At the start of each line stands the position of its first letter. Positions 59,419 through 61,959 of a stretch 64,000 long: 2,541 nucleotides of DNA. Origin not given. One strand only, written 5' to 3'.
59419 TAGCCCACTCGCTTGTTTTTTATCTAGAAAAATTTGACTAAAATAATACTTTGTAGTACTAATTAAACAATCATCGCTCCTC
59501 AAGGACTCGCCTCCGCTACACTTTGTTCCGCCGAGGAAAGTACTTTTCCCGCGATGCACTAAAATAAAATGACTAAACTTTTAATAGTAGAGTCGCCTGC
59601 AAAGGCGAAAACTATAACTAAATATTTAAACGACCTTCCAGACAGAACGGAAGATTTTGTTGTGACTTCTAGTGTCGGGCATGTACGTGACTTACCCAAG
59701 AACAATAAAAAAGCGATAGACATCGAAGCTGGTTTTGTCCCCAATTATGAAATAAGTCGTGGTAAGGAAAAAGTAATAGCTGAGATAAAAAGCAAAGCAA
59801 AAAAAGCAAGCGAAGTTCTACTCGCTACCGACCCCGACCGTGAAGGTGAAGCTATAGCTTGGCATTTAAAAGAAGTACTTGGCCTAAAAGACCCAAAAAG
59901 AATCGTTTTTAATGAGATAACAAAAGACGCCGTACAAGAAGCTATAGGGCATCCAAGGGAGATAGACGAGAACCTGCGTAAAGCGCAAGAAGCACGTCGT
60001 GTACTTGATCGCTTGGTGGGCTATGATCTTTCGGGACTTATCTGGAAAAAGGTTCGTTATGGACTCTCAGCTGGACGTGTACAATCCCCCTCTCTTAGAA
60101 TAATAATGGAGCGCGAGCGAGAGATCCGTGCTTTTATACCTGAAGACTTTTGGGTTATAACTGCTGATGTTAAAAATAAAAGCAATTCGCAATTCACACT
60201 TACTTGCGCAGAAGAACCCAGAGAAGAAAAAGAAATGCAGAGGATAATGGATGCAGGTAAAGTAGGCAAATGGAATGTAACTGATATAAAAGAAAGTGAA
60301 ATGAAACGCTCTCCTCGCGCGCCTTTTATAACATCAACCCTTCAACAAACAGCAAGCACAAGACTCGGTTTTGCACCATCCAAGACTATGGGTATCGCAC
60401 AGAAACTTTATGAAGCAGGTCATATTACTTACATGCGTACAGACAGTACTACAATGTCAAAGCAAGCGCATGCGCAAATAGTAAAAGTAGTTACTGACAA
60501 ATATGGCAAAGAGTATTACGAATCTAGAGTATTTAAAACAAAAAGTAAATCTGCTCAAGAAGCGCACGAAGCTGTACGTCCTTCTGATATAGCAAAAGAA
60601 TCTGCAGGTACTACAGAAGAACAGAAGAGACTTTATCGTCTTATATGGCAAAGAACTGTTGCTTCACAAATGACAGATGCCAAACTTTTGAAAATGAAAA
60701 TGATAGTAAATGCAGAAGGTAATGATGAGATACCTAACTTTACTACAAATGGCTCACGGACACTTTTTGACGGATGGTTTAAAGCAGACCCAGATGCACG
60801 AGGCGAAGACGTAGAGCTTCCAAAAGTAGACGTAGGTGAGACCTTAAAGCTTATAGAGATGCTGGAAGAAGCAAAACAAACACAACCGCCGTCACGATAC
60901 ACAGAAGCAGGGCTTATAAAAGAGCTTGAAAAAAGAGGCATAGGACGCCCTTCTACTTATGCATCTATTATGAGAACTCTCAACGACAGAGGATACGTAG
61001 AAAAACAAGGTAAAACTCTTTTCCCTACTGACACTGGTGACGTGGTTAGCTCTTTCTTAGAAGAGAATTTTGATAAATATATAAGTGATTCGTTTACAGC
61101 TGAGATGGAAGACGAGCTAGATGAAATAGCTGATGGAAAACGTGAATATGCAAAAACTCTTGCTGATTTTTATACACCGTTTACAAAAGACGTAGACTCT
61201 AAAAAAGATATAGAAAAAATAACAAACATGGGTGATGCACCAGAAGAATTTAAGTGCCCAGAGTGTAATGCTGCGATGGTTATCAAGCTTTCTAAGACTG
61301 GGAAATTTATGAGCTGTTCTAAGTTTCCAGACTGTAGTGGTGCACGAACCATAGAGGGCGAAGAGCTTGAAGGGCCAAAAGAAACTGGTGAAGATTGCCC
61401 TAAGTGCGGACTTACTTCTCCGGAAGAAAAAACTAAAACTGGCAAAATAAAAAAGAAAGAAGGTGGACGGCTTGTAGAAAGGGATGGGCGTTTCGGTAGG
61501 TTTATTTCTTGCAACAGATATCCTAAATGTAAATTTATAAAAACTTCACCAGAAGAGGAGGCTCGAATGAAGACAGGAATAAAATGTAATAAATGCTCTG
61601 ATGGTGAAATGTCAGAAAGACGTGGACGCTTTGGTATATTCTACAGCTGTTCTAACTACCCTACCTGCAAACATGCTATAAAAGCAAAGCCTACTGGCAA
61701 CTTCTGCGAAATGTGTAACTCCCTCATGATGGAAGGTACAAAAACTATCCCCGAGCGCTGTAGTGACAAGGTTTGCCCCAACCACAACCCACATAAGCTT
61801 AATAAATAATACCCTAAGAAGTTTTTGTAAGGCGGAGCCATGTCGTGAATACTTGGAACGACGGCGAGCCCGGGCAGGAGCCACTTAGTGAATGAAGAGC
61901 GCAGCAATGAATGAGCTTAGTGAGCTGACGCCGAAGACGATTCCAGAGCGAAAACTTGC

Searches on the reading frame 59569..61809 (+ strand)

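Call 14: search_protein_families(library=pfam, proteins=[window:59569-61809:+])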
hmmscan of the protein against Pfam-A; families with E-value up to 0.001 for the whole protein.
window:59569-61809:+ (746 aa): 3 families
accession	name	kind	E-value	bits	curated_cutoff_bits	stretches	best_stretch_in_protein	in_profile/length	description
PF01131.25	Topoisom_bac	-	5.7e-121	404.8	35.1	1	132-530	2-409/411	DNA topoisomerase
PF01396.24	Zn_ribbon_Top1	-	8.4e-34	115.5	32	3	671-708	2-38/39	Topoisomerase DNA binding C4 zinc finger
PF01751.28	Toprim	-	5.3e-23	81.5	23.1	1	4-117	2-96/96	Toprim domain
